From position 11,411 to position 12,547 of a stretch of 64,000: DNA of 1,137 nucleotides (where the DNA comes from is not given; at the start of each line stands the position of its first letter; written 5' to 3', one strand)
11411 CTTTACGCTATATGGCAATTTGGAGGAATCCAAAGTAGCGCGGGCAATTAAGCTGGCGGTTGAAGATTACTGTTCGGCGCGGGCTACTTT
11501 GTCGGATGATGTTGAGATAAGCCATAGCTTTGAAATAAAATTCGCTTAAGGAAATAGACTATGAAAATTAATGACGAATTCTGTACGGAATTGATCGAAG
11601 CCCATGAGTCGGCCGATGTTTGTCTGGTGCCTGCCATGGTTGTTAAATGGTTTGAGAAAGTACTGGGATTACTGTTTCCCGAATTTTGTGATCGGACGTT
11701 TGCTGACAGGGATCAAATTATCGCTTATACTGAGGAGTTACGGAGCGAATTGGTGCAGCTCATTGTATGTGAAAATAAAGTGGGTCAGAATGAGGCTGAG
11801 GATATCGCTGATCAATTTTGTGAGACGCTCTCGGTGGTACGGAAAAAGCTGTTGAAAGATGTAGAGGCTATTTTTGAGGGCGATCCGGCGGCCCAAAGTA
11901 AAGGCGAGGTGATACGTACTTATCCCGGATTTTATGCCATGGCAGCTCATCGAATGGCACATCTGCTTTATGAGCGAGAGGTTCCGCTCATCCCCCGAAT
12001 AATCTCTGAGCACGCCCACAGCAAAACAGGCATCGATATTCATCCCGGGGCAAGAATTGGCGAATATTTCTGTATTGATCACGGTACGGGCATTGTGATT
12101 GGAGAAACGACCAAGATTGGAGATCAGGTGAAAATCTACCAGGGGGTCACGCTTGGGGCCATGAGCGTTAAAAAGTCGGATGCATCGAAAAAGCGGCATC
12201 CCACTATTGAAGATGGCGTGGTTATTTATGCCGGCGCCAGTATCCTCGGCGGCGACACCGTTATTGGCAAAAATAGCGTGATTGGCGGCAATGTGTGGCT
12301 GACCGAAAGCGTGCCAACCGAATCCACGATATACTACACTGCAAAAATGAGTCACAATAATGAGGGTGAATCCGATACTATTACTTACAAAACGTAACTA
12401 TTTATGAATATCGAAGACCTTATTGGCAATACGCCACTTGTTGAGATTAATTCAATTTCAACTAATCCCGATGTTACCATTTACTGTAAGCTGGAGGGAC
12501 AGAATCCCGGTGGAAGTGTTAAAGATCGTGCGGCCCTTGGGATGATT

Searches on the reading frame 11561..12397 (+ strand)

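Call 11: search_protein_families(library=pfam, proteins=[window:11561-12397:+])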
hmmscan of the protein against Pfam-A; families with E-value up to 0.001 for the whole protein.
window:11561-12397:+ (278 aa): 2 families
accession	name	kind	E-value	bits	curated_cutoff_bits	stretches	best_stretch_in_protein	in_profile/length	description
PF00132.30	Hexapep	-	5.8e-09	35.7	27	1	213-248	1-35/36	Bacterial transferase hexapeptide (six repeats)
PF25084.1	LbH_EIF2B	-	0.00028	21.3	54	0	160-245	24-103/105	EIF2B subunit epsilon LbH domain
